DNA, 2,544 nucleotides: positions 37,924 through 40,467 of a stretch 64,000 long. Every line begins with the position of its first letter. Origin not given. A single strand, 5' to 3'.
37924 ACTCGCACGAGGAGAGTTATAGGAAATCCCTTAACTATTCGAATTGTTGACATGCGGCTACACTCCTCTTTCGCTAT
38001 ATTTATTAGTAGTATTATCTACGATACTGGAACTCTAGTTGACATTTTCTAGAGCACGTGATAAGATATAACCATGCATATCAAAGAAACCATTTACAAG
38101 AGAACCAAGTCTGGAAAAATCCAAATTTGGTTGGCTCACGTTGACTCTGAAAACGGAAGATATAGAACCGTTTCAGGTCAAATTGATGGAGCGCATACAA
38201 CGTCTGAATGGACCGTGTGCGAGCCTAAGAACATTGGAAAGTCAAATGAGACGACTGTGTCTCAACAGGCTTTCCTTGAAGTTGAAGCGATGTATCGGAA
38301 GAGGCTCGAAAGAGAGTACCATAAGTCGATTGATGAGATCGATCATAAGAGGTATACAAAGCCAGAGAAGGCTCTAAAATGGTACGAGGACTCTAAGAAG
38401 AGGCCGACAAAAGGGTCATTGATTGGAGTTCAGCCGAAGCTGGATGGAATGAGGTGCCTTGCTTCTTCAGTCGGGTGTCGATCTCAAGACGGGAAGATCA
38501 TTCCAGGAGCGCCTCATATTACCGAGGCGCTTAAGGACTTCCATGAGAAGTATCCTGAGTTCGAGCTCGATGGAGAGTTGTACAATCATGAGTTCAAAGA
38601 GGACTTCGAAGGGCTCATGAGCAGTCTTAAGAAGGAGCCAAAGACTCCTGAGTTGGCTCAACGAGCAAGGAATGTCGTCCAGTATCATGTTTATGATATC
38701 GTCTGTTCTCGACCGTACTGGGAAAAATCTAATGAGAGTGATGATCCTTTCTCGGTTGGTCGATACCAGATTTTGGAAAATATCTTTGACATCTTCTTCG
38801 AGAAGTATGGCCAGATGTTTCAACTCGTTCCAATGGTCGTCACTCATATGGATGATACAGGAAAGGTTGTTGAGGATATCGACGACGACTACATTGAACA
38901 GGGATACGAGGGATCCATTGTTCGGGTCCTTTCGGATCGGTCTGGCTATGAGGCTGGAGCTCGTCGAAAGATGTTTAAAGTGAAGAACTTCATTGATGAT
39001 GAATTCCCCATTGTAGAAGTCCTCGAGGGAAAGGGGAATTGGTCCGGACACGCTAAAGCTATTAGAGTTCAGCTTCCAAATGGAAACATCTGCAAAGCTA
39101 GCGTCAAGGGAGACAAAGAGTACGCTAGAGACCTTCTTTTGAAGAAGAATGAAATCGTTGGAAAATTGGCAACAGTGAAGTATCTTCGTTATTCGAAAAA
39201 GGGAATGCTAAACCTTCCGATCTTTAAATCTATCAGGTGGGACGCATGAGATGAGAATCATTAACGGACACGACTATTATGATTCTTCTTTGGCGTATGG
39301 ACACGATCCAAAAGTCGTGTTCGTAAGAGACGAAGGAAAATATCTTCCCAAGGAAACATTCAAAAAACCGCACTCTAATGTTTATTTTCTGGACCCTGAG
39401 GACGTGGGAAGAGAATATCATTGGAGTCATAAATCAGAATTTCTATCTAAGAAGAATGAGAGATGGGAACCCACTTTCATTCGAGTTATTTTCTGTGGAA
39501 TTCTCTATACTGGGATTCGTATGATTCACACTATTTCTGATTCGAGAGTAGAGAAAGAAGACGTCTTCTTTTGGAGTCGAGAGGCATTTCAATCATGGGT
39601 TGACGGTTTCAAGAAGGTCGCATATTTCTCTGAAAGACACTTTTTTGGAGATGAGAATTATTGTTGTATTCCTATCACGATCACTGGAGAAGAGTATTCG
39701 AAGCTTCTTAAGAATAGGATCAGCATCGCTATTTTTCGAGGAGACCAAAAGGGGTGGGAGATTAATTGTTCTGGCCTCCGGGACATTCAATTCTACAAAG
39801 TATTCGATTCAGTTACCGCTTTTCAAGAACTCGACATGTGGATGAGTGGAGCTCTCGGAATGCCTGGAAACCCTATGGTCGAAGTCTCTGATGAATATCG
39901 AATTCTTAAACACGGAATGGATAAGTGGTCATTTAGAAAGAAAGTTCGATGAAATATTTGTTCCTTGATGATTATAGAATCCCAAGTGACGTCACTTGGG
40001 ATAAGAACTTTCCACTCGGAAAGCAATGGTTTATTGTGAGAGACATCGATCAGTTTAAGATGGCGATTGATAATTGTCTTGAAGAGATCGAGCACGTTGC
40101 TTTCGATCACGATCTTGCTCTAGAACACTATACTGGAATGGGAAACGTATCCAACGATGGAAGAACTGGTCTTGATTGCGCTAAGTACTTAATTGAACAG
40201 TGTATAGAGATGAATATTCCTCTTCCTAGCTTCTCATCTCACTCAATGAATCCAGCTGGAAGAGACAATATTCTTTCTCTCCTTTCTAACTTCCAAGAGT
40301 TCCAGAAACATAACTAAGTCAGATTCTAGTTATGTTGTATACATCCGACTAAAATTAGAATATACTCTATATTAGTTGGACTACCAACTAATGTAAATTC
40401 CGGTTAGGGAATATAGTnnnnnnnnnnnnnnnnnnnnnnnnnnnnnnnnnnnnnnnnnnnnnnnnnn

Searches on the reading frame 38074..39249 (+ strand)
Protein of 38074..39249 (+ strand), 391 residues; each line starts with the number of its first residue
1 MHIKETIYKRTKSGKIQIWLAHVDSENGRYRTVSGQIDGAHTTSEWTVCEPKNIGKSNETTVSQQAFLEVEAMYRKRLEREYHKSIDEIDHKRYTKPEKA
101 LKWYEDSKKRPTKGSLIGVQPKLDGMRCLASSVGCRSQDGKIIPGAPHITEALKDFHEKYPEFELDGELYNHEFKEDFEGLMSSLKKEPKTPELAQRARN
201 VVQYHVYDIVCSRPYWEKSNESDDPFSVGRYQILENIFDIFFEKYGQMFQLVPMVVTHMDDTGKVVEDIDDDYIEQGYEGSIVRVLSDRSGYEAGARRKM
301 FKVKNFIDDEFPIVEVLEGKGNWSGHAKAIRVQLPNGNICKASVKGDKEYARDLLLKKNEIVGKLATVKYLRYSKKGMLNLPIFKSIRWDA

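Call 14: search_protein_families(library=phrogs, proteins=[window:38074-39249:+])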
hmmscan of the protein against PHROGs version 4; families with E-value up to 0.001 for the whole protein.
window:38074-39249:+ (391 aa): 1 family
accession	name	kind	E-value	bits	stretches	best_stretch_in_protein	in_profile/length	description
phrog_114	-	DNA, RNA and nucleotide metabolism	8.6e-59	200.7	1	4-390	107-500/634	ATP-dependent DNA ligase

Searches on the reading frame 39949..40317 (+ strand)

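Call 36: search_protein_families(library=pfam, proteins=[window:39949-40317:+], max_evalue=0.01)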
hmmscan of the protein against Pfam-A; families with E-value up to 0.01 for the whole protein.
window:39949-40317:+ (122 aa): 1 family
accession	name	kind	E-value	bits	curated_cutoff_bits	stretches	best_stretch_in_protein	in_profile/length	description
PF20274.4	cREC_REC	-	4.2e-19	69.5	27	1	3-113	2-87/88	Cyclic-phosphate processing Receiver domain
